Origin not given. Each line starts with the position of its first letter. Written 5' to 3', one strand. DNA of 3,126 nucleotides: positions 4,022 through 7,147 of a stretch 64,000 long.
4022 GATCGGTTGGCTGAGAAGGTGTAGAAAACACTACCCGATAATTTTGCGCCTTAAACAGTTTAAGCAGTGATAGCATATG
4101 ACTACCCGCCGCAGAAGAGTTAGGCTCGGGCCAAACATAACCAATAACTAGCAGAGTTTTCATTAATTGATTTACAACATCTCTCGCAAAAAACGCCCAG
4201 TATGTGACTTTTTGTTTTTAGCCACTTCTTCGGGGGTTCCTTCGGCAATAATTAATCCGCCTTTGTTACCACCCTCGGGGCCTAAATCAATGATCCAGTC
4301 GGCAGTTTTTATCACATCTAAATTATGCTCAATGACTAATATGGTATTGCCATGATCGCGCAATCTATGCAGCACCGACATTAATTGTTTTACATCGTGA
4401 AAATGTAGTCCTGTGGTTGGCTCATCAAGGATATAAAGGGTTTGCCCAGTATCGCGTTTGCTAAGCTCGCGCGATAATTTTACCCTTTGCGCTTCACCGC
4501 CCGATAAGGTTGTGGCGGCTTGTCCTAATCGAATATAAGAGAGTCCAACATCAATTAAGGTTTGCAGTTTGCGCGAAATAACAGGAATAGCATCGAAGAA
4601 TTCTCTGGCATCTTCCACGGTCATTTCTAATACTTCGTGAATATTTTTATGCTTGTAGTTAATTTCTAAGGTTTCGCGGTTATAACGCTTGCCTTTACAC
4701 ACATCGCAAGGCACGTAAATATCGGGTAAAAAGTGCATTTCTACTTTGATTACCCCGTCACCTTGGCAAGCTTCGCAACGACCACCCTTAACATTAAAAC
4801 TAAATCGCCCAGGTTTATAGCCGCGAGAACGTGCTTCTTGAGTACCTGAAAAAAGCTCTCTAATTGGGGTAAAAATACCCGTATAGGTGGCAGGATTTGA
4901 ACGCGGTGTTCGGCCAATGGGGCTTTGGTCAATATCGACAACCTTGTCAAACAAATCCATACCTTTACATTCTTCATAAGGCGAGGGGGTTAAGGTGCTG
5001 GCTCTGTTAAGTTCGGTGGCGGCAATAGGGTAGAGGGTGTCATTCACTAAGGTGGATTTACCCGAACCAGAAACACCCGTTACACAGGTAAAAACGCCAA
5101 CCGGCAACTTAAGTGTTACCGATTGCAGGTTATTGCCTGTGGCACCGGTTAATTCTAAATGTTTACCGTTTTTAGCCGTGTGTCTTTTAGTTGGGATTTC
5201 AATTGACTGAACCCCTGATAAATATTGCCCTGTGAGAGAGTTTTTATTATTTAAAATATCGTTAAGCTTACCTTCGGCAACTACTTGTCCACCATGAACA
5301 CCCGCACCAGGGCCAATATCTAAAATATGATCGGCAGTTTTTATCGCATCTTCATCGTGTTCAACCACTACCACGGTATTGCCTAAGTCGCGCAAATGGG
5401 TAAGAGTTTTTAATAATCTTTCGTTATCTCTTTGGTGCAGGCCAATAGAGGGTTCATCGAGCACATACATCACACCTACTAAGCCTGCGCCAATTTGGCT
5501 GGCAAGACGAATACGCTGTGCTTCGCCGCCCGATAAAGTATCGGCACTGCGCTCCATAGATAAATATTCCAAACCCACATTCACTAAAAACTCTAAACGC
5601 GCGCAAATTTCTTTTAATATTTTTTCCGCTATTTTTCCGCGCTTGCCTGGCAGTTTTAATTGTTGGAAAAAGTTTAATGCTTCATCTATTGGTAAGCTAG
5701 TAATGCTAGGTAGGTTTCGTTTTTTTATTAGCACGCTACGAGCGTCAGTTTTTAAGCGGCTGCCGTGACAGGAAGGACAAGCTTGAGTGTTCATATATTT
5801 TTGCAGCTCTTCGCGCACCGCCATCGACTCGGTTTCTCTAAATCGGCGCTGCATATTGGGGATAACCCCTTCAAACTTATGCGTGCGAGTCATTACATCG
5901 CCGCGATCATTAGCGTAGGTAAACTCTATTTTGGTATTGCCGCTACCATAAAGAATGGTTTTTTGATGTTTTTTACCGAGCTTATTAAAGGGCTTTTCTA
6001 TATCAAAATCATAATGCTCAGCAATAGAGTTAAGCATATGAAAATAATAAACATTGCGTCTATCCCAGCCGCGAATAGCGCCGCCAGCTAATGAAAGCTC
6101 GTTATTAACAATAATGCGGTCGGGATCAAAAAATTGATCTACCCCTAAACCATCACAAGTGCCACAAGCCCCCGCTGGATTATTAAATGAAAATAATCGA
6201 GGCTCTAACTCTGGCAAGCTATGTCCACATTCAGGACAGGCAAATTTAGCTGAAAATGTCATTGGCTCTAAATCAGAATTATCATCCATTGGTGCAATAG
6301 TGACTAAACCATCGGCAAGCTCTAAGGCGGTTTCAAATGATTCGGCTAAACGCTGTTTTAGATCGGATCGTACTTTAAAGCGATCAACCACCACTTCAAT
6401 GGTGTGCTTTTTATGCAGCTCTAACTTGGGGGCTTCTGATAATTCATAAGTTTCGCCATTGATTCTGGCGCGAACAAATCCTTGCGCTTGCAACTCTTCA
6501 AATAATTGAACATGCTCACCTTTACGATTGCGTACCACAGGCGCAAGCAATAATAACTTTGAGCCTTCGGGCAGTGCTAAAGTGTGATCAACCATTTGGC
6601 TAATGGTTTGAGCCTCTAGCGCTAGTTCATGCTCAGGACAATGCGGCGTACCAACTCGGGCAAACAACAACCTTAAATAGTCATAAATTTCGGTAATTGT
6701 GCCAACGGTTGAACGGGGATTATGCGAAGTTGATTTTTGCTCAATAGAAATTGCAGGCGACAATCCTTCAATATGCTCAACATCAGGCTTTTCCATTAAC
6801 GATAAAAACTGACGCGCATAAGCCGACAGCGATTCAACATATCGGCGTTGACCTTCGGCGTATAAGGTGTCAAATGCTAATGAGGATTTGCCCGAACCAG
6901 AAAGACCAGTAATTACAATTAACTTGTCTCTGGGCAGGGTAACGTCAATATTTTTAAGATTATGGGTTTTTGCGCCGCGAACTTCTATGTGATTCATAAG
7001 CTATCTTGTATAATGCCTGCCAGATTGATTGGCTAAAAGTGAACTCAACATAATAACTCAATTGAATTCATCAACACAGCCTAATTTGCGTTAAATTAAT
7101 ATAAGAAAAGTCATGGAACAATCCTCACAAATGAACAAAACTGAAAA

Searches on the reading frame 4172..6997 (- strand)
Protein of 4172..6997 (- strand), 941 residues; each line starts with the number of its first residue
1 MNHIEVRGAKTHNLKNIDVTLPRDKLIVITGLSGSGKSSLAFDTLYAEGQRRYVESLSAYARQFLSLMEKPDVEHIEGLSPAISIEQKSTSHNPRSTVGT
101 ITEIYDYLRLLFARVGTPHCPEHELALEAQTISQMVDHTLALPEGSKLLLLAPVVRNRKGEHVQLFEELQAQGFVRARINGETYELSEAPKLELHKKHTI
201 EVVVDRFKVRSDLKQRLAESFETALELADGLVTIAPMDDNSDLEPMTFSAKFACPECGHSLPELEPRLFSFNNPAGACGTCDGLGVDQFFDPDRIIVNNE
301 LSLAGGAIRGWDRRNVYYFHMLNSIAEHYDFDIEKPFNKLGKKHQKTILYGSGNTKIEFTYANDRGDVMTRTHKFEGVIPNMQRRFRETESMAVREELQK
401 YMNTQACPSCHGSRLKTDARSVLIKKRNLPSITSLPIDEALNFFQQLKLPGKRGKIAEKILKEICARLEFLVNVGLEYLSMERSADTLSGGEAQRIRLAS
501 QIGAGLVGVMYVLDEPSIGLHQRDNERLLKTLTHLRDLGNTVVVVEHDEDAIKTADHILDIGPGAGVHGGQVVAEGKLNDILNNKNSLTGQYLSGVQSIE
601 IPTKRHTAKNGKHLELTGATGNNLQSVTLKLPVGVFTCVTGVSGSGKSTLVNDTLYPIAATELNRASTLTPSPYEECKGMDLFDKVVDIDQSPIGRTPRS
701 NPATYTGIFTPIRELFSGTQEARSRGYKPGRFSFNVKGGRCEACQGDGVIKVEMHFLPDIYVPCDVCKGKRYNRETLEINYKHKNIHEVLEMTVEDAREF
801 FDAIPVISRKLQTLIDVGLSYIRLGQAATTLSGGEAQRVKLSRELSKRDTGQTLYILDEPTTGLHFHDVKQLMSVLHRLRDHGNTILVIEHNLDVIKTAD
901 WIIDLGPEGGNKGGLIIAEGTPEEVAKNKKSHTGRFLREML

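Call 21: search_protein_families(library=pfam, proteins=[window:4172-6997:-], max_evalue=0.001)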
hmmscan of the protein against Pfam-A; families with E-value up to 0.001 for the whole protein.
window:4172-6997:- (941 aa): 9 families
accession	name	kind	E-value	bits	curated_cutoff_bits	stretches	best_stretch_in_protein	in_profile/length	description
PF17755.6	UvrA_DNA-bind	-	2.8e-40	137.5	23.2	1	291-400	1-110/110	UvrA DNA-binding domain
PF17760.6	UvrA_inter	-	2.9e-39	133.7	23.3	1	130-237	1-108/109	UvrA interaction domain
PF00005.33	ABC_tran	-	4.5e-19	69.8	25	1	807-862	85-137/137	ABC transporter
PF02463.25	SMC_N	-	5.2e-11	42.8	40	0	807-904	135-210/220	RecF/RecN/SMC N terminal domain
PF13555.12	AAA_29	-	7.9e-08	32.4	27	0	634-668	23-59/61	P-loop containing region of AAA domain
PF20703.3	nSTAND1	-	4.3e-07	30.3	27.1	0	21-239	30-189/379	Novel STAND NTPase 1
PF13191.12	AAA_16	-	2.7e-06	28.4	32.6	0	24-68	24-73/167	AAA ATPase domain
PF03193.22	RsgA_GTPase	-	3.5e-06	27.4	30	0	610-654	83-126/174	RsgA GTPase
PF13401.12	AAA_22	-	0.00017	22.3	27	0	636-655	7-26/130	AAA domain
